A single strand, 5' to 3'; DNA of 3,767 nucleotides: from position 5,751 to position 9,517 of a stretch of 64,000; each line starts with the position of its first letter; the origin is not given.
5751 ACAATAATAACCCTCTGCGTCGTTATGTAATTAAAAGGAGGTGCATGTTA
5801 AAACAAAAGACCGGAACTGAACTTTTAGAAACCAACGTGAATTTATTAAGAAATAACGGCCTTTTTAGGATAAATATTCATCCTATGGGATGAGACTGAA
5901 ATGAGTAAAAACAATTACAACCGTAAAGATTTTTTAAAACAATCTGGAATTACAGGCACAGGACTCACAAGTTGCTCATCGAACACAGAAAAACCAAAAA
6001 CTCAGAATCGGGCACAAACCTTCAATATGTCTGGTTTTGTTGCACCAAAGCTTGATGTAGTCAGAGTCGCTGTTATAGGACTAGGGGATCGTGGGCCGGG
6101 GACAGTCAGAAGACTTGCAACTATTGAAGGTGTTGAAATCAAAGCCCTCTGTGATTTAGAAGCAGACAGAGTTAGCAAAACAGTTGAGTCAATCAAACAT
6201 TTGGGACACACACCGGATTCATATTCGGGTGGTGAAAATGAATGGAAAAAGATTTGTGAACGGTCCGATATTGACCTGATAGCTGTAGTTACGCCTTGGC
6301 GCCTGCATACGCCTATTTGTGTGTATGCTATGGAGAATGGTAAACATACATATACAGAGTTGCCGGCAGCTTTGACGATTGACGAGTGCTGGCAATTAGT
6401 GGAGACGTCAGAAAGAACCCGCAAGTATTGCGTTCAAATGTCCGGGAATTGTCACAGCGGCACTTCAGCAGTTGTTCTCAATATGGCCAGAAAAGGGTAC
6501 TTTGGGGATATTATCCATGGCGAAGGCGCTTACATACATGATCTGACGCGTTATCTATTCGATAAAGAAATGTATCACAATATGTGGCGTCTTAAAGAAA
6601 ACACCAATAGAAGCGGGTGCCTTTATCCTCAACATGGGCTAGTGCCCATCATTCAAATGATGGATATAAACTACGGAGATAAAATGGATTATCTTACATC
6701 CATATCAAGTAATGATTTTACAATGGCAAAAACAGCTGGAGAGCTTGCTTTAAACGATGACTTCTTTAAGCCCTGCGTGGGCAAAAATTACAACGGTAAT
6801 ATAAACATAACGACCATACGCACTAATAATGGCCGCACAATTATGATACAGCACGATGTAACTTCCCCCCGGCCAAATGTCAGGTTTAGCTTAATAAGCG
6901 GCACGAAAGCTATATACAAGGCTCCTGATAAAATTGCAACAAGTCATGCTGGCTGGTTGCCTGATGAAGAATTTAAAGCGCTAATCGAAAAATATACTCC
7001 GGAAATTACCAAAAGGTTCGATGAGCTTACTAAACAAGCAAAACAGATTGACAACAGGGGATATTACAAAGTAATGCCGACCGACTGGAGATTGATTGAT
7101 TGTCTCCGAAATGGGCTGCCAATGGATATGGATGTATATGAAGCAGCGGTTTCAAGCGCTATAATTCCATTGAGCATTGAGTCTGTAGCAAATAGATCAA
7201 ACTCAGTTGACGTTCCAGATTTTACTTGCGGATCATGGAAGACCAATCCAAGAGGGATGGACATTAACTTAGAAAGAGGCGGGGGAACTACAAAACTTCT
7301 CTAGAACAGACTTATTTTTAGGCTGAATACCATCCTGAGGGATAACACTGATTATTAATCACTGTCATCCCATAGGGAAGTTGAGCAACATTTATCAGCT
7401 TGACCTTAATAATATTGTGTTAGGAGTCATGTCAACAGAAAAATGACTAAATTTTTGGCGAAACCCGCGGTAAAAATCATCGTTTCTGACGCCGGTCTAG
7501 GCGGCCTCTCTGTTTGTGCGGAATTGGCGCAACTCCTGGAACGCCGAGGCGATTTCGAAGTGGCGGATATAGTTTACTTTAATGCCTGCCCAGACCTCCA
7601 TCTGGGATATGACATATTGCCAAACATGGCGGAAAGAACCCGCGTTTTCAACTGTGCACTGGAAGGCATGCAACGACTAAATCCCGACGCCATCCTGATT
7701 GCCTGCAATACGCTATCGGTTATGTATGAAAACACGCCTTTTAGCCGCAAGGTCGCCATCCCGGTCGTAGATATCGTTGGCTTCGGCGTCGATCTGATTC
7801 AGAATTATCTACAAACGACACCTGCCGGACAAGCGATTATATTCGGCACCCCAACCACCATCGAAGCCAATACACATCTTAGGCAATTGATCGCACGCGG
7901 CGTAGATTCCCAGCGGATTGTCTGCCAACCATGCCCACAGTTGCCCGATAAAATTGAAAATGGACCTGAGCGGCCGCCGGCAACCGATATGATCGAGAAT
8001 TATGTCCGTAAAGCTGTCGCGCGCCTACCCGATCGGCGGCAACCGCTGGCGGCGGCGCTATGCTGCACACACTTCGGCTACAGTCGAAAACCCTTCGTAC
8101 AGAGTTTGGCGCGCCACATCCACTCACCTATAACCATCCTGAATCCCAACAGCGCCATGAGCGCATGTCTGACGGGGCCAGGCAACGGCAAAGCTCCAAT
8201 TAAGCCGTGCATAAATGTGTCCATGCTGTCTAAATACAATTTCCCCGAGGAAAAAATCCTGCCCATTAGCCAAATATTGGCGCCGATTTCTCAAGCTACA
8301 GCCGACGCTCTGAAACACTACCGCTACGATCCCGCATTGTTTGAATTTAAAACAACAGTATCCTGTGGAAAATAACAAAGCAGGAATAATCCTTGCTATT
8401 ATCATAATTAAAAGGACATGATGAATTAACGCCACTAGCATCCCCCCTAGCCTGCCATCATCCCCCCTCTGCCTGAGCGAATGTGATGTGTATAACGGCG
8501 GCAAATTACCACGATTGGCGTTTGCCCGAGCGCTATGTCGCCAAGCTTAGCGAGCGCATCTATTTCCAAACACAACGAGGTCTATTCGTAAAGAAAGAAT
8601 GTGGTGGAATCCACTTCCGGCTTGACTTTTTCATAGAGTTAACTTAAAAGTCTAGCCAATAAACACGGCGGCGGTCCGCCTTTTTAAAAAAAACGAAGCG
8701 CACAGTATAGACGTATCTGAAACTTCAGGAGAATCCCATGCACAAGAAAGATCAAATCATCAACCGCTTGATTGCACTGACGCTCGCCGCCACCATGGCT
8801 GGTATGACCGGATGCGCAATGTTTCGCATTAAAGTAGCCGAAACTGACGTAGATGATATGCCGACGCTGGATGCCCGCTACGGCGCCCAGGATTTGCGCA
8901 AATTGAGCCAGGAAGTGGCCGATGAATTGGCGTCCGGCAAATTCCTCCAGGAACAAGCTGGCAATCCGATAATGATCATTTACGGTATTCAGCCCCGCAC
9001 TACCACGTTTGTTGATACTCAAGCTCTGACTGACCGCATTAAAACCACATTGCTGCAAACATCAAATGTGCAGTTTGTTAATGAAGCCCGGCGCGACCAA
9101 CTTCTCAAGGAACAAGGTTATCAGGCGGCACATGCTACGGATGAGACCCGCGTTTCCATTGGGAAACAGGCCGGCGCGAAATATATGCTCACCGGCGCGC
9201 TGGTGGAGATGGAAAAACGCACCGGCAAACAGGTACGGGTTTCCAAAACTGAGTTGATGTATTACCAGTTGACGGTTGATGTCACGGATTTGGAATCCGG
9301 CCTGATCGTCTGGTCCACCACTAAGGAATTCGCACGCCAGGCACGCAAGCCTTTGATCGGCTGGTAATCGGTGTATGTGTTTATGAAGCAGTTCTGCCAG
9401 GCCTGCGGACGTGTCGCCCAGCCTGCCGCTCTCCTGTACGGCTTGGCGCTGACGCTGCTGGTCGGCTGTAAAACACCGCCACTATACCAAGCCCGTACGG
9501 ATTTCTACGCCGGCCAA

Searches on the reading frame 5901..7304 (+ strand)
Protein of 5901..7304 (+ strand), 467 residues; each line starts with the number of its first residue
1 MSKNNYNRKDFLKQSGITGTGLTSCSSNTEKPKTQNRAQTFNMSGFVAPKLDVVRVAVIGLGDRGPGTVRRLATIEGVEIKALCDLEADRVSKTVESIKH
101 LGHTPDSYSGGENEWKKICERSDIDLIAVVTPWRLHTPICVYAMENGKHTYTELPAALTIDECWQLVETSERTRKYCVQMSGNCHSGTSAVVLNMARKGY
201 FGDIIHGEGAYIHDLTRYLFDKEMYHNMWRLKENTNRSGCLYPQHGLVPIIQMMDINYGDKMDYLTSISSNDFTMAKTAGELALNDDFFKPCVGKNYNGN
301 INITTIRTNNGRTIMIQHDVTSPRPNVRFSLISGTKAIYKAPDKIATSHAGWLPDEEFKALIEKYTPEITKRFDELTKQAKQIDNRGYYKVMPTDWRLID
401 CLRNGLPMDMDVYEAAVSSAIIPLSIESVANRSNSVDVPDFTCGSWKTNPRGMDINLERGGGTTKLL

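Call 41: search_protein_families(library=pfam, proteins=[window:5901-7304:+], max_evalue=0.001)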
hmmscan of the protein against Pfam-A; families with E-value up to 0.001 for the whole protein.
window:5901-7304:+ (467 aa): 2 families
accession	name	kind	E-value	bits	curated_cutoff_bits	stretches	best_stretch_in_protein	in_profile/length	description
PF21252.2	Glyco_hydro_109_C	-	4.8e-38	130.8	27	1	191-344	2-166/187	Glycosyl hydrolase 109, C-terminal domain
PF01408.29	GFO_IDH_MocA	-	1.6e-11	45.4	24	1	54-176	1-115/120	Oxidoreductase family, NAD-binding Rossmann fold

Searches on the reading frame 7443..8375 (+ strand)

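Call 41: search_protein_families(library=pfam, proteins=[window:7443-8375:+], max_evalue=0.001)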
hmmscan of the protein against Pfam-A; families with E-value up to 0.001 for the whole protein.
window:7443-8375:+ (310 aa): 1 family
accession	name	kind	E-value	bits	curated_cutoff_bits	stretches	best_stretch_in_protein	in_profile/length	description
PF01177.27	Asp_Glu_race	-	3.4e-05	24.2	31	1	74-213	61-187/211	Asp/Glu/Hydantoin racemase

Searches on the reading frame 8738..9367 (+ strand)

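Call 41: search_protein_families(library=pfam, proteins=[window:8738-9367:+], max_evalue=0.001)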
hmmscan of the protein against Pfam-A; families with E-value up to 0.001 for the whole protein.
window:8738-9367:+ (209 aa): 2 families
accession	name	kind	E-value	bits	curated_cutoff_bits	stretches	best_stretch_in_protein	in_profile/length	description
PF13036.11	LpoB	-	1.1e-23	84.1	22.3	1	54-198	7-147/147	Peptidoglycan-synthase activator LpoB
PF16539.10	FlgT_M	-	0.00075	20.2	31.2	0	95-194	35-140/158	Flagellar assembly protein T, middle domain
